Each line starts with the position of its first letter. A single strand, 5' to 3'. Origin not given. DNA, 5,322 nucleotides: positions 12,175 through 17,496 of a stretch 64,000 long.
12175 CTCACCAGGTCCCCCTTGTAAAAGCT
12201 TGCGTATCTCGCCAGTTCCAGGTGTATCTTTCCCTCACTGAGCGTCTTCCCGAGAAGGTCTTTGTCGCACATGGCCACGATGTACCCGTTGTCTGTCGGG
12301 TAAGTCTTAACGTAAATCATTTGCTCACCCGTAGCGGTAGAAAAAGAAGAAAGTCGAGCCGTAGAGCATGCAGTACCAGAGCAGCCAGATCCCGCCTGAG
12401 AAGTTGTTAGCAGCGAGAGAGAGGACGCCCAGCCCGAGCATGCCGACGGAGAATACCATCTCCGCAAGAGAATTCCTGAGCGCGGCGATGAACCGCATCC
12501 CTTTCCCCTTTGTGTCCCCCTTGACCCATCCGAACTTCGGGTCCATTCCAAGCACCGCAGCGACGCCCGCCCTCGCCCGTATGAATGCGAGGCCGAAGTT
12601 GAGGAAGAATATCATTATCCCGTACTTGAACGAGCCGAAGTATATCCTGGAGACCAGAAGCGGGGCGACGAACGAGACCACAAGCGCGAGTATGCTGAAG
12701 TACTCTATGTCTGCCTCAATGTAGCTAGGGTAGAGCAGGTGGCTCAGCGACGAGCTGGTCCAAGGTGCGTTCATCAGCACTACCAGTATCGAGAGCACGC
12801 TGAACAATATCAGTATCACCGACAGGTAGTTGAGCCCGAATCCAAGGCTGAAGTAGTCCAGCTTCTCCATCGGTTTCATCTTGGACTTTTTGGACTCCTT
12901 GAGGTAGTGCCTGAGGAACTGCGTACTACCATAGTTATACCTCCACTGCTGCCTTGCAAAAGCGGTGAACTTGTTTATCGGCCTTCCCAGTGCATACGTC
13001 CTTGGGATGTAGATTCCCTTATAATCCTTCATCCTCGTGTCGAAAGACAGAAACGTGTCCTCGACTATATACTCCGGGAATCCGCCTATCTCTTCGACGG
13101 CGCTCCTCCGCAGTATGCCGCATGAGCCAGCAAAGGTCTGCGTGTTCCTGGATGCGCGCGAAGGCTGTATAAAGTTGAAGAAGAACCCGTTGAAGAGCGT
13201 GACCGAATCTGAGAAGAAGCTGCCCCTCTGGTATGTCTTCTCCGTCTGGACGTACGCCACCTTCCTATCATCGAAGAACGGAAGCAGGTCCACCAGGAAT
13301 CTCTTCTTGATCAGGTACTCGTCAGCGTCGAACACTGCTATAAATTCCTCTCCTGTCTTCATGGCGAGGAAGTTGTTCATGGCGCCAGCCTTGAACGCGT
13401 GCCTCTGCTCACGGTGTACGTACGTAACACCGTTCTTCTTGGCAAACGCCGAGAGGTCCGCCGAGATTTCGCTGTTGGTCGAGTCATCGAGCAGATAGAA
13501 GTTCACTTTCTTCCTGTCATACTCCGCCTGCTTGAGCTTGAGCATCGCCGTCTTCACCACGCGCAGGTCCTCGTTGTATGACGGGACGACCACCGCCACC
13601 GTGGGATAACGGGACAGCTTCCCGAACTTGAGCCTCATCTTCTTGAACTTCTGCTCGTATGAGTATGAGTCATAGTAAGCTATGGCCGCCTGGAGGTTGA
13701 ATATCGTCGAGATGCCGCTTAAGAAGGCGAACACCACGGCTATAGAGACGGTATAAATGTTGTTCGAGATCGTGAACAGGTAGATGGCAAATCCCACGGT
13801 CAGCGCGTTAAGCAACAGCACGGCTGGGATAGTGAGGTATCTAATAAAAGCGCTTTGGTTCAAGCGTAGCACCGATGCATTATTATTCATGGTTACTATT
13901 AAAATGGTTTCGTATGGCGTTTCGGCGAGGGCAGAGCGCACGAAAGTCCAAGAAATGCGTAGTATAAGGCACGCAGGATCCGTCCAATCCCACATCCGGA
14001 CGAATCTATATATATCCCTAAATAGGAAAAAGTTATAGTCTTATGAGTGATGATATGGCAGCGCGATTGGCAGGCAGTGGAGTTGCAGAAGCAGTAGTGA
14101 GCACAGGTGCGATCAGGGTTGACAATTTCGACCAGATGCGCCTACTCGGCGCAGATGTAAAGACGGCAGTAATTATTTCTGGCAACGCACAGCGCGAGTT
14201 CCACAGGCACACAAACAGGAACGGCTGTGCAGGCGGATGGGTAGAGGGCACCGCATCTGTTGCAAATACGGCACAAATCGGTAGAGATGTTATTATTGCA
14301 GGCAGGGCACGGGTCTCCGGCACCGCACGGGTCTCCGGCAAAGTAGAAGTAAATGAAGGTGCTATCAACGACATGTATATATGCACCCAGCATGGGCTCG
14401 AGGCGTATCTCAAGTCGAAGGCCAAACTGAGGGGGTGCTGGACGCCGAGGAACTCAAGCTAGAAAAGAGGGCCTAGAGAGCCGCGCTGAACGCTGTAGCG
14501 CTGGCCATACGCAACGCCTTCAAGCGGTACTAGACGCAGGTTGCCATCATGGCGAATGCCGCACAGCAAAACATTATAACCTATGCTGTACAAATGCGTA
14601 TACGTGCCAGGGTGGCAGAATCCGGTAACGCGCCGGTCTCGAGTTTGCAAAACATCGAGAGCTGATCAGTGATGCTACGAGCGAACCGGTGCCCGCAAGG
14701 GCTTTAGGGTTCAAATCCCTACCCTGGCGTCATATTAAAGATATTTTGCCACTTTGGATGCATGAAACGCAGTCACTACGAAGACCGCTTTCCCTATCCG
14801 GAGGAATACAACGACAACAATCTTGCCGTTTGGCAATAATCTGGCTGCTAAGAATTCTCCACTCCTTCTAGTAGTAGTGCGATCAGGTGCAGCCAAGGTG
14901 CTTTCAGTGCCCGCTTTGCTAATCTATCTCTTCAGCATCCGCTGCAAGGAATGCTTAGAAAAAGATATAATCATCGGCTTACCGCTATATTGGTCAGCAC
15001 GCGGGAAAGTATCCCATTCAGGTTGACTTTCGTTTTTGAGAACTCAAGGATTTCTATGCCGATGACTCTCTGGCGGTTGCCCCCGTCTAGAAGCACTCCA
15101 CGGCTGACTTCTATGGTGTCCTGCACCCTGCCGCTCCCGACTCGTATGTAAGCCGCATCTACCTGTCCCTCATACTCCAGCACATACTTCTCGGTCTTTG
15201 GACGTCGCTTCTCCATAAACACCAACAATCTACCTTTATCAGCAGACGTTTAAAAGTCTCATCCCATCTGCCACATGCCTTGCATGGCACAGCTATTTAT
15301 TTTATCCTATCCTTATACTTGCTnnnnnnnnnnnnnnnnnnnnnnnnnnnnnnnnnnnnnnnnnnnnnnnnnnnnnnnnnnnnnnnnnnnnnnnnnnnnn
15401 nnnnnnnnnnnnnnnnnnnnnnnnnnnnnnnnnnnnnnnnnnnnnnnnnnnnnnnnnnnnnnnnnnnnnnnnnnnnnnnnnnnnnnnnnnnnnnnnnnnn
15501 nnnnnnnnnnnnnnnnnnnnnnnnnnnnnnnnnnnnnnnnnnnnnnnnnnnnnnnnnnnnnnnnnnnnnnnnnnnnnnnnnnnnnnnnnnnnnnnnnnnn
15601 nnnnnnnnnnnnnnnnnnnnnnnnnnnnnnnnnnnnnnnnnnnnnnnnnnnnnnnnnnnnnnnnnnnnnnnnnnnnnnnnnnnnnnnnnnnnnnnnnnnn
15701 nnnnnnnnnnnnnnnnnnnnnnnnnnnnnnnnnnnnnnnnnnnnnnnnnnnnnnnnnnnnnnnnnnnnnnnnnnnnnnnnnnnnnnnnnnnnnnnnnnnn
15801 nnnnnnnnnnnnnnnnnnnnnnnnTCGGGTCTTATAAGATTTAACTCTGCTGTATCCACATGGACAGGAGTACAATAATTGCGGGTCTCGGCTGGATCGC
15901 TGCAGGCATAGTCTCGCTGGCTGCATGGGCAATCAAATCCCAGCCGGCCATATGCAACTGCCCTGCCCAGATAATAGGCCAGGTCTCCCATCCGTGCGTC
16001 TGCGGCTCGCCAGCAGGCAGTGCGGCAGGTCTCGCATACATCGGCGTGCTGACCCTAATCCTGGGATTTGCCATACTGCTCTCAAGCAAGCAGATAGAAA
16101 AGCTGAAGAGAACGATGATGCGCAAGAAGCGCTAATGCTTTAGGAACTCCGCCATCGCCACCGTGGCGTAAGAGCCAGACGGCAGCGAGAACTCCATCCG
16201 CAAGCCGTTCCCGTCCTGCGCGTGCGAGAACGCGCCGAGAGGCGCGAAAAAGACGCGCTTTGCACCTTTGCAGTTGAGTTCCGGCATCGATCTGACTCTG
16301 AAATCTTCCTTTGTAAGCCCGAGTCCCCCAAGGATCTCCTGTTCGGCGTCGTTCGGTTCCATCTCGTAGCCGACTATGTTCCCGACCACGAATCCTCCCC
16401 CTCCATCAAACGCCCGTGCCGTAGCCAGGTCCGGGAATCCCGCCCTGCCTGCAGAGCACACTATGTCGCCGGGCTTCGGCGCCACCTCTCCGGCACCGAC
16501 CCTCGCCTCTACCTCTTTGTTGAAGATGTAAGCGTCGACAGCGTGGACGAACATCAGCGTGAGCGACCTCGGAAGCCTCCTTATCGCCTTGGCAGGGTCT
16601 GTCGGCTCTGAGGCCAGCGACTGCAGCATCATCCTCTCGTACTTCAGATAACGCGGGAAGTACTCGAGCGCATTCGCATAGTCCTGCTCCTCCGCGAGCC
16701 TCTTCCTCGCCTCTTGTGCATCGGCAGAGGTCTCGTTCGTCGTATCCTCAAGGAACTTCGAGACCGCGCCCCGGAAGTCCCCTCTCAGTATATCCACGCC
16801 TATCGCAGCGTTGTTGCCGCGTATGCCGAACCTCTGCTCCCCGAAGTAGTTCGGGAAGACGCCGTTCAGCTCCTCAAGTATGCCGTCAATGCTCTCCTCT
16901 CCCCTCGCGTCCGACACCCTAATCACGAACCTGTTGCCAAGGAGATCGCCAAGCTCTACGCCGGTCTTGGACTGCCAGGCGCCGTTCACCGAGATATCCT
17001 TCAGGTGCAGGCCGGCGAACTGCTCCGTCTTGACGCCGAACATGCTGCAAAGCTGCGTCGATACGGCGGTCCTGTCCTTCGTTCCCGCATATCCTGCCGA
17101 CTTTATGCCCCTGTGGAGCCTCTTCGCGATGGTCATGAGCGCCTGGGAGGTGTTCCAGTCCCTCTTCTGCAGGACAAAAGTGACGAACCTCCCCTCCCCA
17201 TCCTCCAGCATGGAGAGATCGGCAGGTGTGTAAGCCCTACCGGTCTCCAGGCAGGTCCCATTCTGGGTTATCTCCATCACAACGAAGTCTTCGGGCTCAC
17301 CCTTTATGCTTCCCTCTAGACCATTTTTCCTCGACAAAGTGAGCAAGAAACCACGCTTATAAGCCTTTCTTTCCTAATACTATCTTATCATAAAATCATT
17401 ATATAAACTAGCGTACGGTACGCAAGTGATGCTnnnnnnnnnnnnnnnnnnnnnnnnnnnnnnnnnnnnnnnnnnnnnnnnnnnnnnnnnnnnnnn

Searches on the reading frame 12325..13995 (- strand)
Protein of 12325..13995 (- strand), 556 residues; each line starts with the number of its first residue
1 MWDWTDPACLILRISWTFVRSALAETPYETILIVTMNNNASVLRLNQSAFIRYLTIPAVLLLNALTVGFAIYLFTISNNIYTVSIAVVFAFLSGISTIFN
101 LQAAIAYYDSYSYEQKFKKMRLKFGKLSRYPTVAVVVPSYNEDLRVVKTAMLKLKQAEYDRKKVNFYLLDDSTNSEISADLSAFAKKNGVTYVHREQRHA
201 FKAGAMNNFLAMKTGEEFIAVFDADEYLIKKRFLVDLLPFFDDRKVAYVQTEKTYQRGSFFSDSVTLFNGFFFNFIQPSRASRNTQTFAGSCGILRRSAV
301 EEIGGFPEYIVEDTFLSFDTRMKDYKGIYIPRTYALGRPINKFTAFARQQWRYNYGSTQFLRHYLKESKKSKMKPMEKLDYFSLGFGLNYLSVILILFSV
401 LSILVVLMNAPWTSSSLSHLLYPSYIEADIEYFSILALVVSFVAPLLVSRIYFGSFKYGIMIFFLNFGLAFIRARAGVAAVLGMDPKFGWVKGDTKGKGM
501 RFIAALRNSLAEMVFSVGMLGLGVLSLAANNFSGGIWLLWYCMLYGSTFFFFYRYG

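Call 22: search_protein_families(library=pfam, proteins=[window:12325-13995:-], max_evalue=0.001)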
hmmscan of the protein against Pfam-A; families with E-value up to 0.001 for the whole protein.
window:12325-13995:- (556 aa): 5 families
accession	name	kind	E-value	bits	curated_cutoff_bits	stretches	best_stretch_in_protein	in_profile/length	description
PF00535.33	Glycos_transf_2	-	1.1e-16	61.6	23.3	1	135-304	2-168/168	Glycosyl transferase family 2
PF13632.12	Glyco_trans_2_3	-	1e-15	58.6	27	1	219-414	2-182/198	Glycosyl transferase family group 2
PF13641.12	Glyco_tranf_2_3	-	3.9e-12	47.1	27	1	131-352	1-226/230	Glycosyltransferase like family 2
PF10111.15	Glyco_tranf_2_2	-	5.9e-05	23.1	27.3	1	135-231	2-97/276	Glycosyltransferase like family 2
PF13506.12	Glyco_transf_21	-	7e-05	22.8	21.7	1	214-353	29-172/174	Glycosyl transferase family 21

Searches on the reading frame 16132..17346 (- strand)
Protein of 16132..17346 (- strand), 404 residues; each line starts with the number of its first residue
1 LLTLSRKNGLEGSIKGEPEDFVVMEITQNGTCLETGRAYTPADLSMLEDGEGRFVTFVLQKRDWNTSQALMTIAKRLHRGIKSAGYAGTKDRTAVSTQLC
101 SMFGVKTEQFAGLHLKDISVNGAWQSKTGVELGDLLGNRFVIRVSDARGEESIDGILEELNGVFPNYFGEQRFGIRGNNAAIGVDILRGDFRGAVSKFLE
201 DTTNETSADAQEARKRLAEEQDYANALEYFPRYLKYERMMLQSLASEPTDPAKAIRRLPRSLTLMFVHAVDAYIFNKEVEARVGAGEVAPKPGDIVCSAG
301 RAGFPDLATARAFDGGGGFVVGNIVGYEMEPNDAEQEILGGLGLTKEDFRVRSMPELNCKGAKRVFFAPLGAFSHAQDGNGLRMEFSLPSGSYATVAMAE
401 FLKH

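Call 22: search_protein_families(library=pfam, proteins=[window:16132-17346:-], max_evalue=0.001)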
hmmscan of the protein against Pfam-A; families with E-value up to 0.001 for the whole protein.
window:16132-17346:- (404 aa): 1 family
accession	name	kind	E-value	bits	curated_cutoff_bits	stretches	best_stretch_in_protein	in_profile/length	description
PF01142.23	TruD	-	3e-99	333.1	27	1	5-401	9-412/412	tRNA pseudouridine synthase D (TruD)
